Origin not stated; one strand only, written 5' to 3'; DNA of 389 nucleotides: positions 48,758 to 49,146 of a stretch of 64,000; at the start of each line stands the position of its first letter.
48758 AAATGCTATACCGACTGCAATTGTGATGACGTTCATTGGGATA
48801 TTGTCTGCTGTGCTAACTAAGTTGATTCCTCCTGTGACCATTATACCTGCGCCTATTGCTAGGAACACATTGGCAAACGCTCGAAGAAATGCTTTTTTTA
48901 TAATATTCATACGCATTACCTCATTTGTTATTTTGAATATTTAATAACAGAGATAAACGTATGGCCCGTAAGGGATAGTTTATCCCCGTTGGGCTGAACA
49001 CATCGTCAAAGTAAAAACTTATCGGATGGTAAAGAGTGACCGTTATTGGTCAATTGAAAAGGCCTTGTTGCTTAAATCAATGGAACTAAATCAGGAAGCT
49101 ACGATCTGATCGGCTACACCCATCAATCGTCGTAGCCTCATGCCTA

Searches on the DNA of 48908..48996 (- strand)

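Call 61: build_rna_model(alignment_id=A2, structure=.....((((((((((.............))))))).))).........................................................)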
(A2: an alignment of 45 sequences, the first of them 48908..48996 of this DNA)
Model R1 built from alignment A2 (45 sequences, 96 columns); structure: as given.
model positions 70; base pairs 10; branch points 0; effective number of sequences 45; information 0.56 bits per position. Calibrated on 0.2 Mb of random sequence (short: E-values are rough).
structure used (alignment columns):
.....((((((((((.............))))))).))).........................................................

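Call 62: search_with_rna_model(model_id=R1, sources=[window, L002, L003, L004, L005, L006, L007, L008, L009, L010, L011, L012, L013], max_evalue=1, make_alignment=true)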
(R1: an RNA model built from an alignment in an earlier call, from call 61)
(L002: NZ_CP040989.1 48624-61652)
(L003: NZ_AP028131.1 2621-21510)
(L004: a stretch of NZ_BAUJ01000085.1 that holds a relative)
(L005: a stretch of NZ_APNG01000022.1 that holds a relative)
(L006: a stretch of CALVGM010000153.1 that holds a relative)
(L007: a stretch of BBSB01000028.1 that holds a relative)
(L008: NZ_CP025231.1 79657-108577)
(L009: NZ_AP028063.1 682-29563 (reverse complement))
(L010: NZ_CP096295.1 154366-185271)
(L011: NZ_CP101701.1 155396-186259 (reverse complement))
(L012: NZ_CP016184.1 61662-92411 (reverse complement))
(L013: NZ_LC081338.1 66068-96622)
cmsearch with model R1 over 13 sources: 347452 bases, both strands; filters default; matches with E-value up to 1: 95.
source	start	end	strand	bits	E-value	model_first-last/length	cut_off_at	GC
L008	13291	13356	+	50.8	4.9e-11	1-70/70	no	0.55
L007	8414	8487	+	48.1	2.8e-10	1-70/70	no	0.46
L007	6853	6923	+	48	2.9e-10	1-70/70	no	0.45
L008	13903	13970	+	45.9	1.1e-09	1-70/70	no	0.66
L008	16464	16543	+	44.7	2.5e-09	1-70/70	no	0.56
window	48430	48500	-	44.5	2.9e-09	1-70/70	no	0.45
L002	8456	8526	-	44.5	2.9e-09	1-70/70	no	0.45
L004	276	345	+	44.2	3.4e-09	1-70/70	no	0.49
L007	7336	7405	+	44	4e-09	1-70/70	no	0.47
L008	18738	18805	+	43.7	4.8e-09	1-70/70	no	0.65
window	41039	41115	-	43.1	7.1e-09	1-70/70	no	0.51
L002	6735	6811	-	43.1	7.1e-09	1-70/70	no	0.51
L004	1121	1187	+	42.4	1.1e-08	1-70/70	no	0.49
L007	20126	20192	+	42.3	1.2e-08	1-70/70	no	0.49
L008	17529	17595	+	40.5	3.7e-08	1-70/70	no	0.64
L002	2343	2412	-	40.4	4.1e-08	1-70/70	no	0.56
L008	26434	26494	+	39.9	5.4e-08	1-70/70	no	0.62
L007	17026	17085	+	39.6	6.6e-08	1-70/70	no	0.52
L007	18051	18114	+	39.6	6.7e-08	1-70/70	no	0.48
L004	2159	2227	+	38.8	1.1e-07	1-70/70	no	0.48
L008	27772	27841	+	38.8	1.1e-07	1-70/70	no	0.56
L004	5166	5237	+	38.8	1.1e-07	1-70/70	no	0.42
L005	2607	2673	+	38.6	1.3e-07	1-70/70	no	0.63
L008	15853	15921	+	38.5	1.4e-07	1-70/70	no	0.57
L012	16233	16299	+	38.2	1.7e-07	1-70/70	no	0.45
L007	14198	14257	+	38.2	1.7e-07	1-70/70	no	0.47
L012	24918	24986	+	37.4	2.9e-07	1-70/70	no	0.46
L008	26974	27039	+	36.7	4.5e-07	1-70/70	no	0.58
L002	3927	4007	-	36.4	5.4e-07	1-70/70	no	0.38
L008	20099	20167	+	36.2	6e-07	1-70/70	no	0.57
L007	10961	11033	+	36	7e-07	1-70/70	no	0.44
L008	23189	23255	+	34.9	1.4e-06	1-70/70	no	0.6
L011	21454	21514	+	34.9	1.4e-06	1-70/70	no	0.69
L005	1979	2040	+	34.5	1.8e-06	1-70/70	no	0.58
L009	18787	18855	+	34.5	1.8e-06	1-70/70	no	0.55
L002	7906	7974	-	34.4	1.9e-06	1-70/70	no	0.49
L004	6800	6863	+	34.3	2.1e-06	1-70/70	no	0.47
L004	4687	4753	+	34.1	2.4e-06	1-70/70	no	0.4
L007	17520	17583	+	33.9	2.7e-06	1-70/70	no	0.47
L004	761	829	+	33.1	4.7e-06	1-70/70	no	0.46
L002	5456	5538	-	33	4.7e-06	1-70/70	no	0.42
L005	9816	9892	+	32.9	5.3e-06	1-70/70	no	0.58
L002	2652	2725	-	32.7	6e-06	1-70/70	no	0.5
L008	24709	24779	+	32.3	7.6e-06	1-70/70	no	0.61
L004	3646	3720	+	32.3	7.6e-06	1-70/70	no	0.41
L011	9533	9594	+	32.3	7.6e-06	1-70/70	no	0.58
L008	27393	27461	+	32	9.1e-06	1-70/70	no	0.61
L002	4432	4497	-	30.9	1.9e-05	1-70/70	no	0.44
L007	11447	11517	+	30.8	2e-05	1-70/70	no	0.41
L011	12470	12527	+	30.6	2.3e-05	1-70/70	no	0.66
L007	12483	12551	+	28.7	7.8e-05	1-70/70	no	0.49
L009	18426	18488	+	28.6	8.1e-05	1-70/70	no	0.6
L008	12870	12941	+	28.6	8.4e-05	1-70/70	no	0.54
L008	24999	25065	+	28.6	8.5e-05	1-70/70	no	0.55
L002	8934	9022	-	27.6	0.00016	1-70/70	no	0.38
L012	19518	19588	+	27.3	0.0002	1-70/70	no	0.54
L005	8754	8832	+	27.1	0.00022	1-70/70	no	0.52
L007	13786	13863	+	27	0.00024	1-70/70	no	0.49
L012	26033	26098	+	26.3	0.00037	1-70/70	no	0.55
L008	23759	23829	+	26.1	0.00041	1-70/70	no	0.63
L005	11594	11662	+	25.9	0.00047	1-70/70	no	0.65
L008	26172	26234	+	24.9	0.00093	1-70/70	no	0.57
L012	22914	22980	+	24.6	0.0011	1-70/70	no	0.4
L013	17547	17608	+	23.7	0.002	1-70/70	no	0.42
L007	9923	9994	+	23.6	0.0021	1-70/70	no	0.39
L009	12200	12273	+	22.4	0.0045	1-70/70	no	0.57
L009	12565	12626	+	22.2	0.0051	1-70/70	no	0.55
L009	10612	10673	+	21.9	0.0065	1-70/70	no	0.56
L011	9042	9114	+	20.9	0.012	1-70/70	no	0.58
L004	6206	6269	+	20.9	0.012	1-70/70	no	0.45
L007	13089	13149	+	20.6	0.014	1-70/70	no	0.51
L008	17482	17561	-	19.6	0.028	1-70/70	no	0.62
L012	21364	21429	+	19.3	0.035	1-70/70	no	0.45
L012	13768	13822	+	18.4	0.061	1-70/70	no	0.53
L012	23933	23993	+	18.3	0.064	1-70/70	no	0.49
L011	13548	13614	+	18.2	0.068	1-70/70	no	0.51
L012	19494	19554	-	18.1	0.075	1-70/70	no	0.48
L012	13322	13384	+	17.9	0.083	1-70/70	no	0.44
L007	20685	20741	+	17.5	0.11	1-70/70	no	0.56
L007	20519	20571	+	17.3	0.12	1-70/70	no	0.51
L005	3401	3464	+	17.1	0.14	1-70/70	no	0.7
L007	20092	20160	-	17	0.15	1-70/70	no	0.42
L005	12118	12161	+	16.3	0.24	4-46/70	no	0.61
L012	21341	21395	-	15.8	0.33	1-70/70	no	0.42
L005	2599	2636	-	15.2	0.48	4-41/70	no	0.74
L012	24885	24952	-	15.1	0.52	1-70/70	no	0.44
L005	8749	8785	-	14.8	0.64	4-40/70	no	0.54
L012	22910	22944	-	14.5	0.78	4-39/70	no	0.51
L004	1121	1149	-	14.3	0.89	4-35/70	no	0.66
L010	28884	28927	-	14.2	0.93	1-70/70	no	0.34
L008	22560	22625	+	14.1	0.99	1-70/70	no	0.56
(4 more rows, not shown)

Alignment A4: 95 matches aligned to the model, 106 columns, each read 5' to 3' on its own strand. Consensus structure (alignment columns), stored with it:
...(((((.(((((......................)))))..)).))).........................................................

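Call 63: search_with_rna_model(model_id=R1, sources=[window, L002, L004, L005, L007, L008, L009, L011, L012, L013], max_evalue=0.01, make_alignment=true)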
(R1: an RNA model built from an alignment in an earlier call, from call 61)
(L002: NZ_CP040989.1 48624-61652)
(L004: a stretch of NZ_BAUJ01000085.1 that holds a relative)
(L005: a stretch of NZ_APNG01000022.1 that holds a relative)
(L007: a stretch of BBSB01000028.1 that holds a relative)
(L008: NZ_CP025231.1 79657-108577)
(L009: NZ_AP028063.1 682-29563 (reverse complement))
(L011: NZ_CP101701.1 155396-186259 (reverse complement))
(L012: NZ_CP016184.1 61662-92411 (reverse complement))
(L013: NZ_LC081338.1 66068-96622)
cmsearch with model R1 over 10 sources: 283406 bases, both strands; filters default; matches with E-value up to 0.01: 72.
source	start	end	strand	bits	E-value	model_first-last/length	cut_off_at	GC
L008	13291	13356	+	50.8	4e-11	1-70/70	no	0.55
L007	8414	8487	+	48.1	2.3e-10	1-70/70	no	0.46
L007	6853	6923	+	48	2.4e-10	1-70/70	no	0.45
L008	13903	13970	+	45.9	9.2e-10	1-70/70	no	0.66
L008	16464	16543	+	44.7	2e-09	1-70/70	no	0.56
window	48430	48500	-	44.5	2.4e-09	1-70/70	no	0.45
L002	8456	8526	-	44.5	2.4e-09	1-70/70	no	0.45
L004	276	345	+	44.2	2.8e-09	1-70/70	no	0.49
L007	7336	7405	+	44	3.3e-09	1-70/70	no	0.47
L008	18738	18805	+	43.7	3.9e-09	1-70/70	no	0.65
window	41039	41115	-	43.1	5.8e-09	1-70/70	no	0.51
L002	6735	6811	-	43.1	5.8e-09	1-70/70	no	0.51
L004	1121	1187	+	42.4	9.1e-09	1-70/70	no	0.49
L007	20126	20192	+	42.3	9.5e-09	1-70/70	no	0.49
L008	17529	17595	+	40.5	3e-08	1-70/70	no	0.64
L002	2343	2412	-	40.4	3.4e-08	1-70/70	no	0.56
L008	26434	26494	+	39.9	4.4e-08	1-70/70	no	0.62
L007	17026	17085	+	39.6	5.4e-08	1-70/70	no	0.52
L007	18051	18114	+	39.6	5.4e-08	1-70/70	no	0.48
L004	2159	2227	+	38.8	9e-08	1-70/70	no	0.48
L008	27772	27841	+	38.8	9.1e-08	1-70/70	no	0.56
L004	5166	5237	+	38.8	9.1e-08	1-70/70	no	0.42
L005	2607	2673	+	38.6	1e-07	1-70/70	no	0.63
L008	15853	15921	+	38.5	1.1e-07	1-70/70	no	0.57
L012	16233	16299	+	38.2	1.4e-07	1-70/70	no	0.45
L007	14198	14257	+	38.2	1.4e-07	1-70/70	no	0.47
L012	24918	24986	+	37.4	2.4e-07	1-70/70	no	0.46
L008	26974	27039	+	36.7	3.7e-07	1-70/70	no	0.58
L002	3927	4007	-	36.4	4.4e-07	1-70/70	no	0.38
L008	20099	20167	+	36.2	4.9e-07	1-70/70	no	0.57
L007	10961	11033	+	36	5.7e-07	1-70/70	no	0.44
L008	23189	23255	+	34.9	1.2e-06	1-70/70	no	0.6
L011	21454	21514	+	34.9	1.2e-06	1-70/70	no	0.69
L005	1979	2040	+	34.5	1.5e-06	1-70/70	no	0.58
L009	18787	18855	+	34.5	1.5e-06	1-70/70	no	0.55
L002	7906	7974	-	34.4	1.6e-06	1-70/70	no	0.49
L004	6800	6863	+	34.3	1.7e-06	1-70/70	no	0.47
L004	4687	4753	+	34.1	1.9e-06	1-70/70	no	0.4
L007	17520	17583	+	33.9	2.2e-06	1-70/70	no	0.47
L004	761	829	+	33.1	3.8e-06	1-70/70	no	0.46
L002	5456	5538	-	33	3.9e-06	1-70/70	no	0.42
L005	9816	9892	+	32.9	4.3e-06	1-70/70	no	0.58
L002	2652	2725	-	32.7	4.9e-06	1-70/70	no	0.5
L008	24709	24779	+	32.3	6.2e-06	1-70/70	no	0.61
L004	3646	3720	+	32.3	6.2e-06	1-70/70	no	0.41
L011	9533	9594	+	32.3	6.2e-06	1-70/70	no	0.58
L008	27393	27461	+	32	7.4e-06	1-70/70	no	0.61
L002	4432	4497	-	30.9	1.6e-05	1-70/70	no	0.44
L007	11447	11517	+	30.8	1.7e-05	1-70/70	no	0.41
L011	12470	12527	+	30.6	1.9e-05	1-70/70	no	0.66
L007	12483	12551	+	28.7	6.4e-05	1-70/70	no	0.49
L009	18426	18488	+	28.6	6.6e-05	1-70/70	no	0.6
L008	12870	12941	+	28.6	6.8e-05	1-70/70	no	0.54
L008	24999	25065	+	28.6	6.9e-05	1-70/70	no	0.55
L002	8934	9022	-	27.6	0.00013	1-70/70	no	0.38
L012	19518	19588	+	27.3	0.00016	1-70/70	no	0.54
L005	8754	8832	+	27.1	0.00018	1-70/70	no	0.52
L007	13786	13863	+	27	0.0002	1-70/70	no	0.49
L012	26033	26098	+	26.3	0.0003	1-70/70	no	0.55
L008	23759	23829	+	26.1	0.00034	1-70/70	no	0.63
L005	11594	11662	+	25.9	0.00039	1-70/70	no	0.65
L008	26172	26234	+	24.9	0.00076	1-70/70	no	0.57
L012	22914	22980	+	24.6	0.00092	1-70/70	no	0.4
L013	17547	17608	+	23.7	0.0016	1-70/70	no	0.42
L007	9923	9994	+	23.6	0.0017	1-70/70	no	0.39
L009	12200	12273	+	22.4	0.0037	1-70/70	no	0.57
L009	12565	12626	+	22.2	0.0042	1-70/70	no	0.55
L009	10612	10673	+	21.9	0.0053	1-70/70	no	0.56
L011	9042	9114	+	20.9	0.0097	1-70/70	no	0.58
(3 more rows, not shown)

Alignment A5: 72 matches aligned to the model, 105 columns, each read 5' to 3' on its own strand. Consensus structure (alignment columns), stored with it:
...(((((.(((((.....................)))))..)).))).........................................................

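Call 75: search_with_rna_model(model_id=R1, sources=[L015], max_evalue=0.1, show_alignments=3)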
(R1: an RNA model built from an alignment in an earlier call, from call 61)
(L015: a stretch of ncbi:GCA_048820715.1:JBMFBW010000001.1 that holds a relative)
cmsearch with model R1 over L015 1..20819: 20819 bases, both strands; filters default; matches with E-value up to 0.1: 11.
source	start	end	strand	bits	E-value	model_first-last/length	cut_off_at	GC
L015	10839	10903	+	40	3.1e-09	1-70/70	no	0.51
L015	12267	12334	+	32.1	5.1e-07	1-70/70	no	0.57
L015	14091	14159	+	30.8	1.2e-06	1-70/70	no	0.61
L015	17352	17425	+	29.5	2.8e-06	1-70/70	no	0.58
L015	11050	11108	+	27.8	8.3e-06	1-70/70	no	0.53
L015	9187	9256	+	26.8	1.6e-05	1-70/70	no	0.54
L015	15621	15684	+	26.2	2.4e-05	1-70/70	no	0.56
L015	9938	10003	+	25.3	4.3e-05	1-70/70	no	0.55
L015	15110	15174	+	19.7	0.0016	1-70/70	no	0.49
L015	14087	14122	-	14.4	0.047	4-39/70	no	0.61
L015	9185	9217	-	13.7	0.076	4-37/70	no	0.64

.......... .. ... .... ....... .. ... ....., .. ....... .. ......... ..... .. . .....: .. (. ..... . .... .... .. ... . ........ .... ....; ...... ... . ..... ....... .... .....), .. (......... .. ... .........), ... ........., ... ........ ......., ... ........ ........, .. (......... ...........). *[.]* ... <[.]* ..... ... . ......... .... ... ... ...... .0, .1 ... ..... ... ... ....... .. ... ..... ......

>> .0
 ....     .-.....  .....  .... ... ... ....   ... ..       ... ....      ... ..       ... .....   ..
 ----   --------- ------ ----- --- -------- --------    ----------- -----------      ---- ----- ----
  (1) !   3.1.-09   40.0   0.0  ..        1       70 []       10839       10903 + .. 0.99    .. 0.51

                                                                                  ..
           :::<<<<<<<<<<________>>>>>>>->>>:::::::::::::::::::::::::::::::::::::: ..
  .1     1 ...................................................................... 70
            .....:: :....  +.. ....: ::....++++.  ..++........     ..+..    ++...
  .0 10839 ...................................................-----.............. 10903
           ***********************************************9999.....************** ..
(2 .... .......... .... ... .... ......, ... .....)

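Call 94: search_with_rna_model(model_id=R1, source=window, filters=off, max_evalue=5)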
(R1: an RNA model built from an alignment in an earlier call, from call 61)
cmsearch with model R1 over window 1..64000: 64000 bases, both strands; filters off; matches with E-value up to 5: 10.
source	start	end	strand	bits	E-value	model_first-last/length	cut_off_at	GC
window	48430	48500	-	44.5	5.4e-10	1-70/70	no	0.45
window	41039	41115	-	43.1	1.3e-09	1-70/70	no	0.51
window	36926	37006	-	36.4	1e-07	1-70/70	no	0.38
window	37431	37496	-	30.9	3.5e-06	1-70/70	no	0.44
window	48908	48996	-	27.6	2.9e-05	1-70/70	no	0.38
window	38455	38514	-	15.9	0.055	1-70/70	no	0.37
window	37466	37505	+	13.4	0.29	4-43/70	no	0.57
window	48470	48499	+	12.7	0.46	4-33/70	no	0.63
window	41086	41118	+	11.5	1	4-38/70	no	0.64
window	51055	51100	+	11.2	1.2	1-70/70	no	0.33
